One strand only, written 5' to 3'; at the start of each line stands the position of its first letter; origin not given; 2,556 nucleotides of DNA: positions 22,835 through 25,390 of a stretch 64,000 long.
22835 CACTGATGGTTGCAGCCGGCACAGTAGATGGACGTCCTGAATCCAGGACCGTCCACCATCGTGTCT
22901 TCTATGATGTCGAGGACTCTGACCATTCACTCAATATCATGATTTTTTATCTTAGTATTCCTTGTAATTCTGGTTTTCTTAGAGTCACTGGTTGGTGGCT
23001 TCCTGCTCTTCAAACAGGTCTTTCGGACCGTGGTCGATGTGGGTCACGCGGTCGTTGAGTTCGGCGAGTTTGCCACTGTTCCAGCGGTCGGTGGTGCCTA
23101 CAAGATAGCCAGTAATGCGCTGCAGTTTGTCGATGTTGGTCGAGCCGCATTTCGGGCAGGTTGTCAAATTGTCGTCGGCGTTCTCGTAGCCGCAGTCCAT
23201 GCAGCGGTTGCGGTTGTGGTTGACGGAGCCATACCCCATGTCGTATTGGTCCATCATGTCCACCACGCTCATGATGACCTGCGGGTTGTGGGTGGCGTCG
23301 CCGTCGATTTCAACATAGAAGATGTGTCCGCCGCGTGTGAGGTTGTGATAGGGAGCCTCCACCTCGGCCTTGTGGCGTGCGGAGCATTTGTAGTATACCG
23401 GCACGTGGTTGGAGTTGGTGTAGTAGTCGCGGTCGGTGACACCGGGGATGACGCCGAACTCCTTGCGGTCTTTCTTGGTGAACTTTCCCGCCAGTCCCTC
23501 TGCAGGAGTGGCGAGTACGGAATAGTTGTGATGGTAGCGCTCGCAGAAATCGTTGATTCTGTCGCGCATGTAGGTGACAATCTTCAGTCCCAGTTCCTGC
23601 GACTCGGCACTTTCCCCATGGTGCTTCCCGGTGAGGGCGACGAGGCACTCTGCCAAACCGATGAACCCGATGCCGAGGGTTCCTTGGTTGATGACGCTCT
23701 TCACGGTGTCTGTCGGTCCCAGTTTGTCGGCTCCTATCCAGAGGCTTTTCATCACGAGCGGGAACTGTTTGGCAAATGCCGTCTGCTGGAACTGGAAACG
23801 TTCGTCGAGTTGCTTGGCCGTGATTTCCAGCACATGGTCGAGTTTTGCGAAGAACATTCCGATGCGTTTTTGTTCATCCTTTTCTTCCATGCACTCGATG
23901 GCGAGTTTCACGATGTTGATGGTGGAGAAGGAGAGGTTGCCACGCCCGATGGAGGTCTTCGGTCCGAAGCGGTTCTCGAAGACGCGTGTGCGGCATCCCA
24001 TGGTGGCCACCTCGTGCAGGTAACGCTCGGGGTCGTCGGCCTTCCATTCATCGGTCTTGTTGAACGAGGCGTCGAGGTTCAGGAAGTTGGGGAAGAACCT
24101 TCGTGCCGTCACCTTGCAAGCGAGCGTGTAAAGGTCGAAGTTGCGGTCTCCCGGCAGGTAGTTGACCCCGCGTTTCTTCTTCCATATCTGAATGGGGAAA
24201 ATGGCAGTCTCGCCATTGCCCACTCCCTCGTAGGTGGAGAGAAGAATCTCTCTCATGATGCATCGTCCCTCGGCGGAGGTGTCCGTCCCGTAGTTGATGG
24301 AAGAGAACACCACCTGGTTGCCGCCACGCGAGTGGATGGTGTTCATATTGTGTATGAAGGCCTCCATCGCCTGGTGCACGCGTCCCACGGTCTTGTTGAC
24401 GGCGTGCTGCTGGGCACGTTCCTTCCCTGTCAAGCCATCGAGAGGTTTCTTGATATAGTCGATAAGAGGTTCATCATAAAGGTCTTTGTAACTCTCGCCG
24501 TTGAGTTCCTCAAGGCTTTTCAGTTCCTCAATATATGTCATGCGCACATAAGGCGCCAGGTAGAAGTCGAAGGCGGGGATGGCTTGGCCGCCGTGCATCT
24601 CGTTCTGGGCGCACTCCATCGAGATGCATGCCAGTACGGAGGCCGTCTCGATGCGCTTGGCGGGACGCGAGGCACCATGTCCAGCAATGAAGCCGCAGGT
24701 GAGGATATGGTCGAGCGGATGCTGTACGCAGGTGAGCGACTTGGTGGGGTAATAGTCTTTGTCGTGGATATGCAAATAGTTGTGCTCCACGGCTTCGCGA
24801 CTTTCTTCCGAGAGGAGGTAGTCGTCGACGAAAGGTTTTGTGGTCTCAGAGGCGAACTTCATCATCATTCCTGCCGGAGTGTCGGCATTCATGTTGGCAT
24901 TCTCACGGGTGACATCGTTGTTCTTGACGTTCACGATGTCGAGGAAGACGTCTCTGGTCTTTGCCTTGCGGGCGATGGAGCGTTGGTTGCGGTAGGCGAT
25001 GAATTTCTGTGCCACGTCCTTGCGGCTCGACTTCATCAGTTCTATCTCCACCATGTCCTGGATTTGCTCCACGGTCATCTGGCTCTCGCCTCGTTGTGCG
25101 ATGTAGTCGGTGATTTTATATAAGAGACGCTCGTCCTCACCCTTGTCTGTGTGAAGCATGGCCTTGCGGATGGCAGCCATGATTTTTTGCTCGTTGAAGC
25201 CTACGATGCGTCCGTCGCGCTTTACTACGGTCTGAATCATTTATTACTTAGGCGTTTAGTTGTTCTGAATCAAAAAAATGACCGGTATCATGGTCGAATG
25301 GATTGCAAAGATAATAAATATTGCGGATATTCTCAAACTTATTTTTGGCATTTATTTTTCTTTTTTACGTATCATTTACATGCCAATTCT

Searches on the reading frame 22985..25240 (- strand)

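Call 6: search_protein_families(library=pfam, proteins=[window:22985-25240:-], max_evalue=0.001)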
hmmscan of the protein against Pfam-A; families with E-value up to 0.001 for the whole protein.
window:22985-25240:- (751 aa): 3 families
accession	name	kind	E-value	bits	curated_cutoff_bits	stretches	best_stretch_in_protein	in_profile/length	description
PF13597.11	NRDD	-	9.4e-192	639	26.2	1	113-734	1-562/562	Anaerobic ribonucleoside-triphosphate reductase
PF03477.21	ATP-cone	-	5.2e-21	75.4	25.8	1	4-88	2-87/88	ATP cone domain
PF01228.26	Gly_radical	-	0.00042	21.3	22.2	0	618-714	4-103/106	Glycine radical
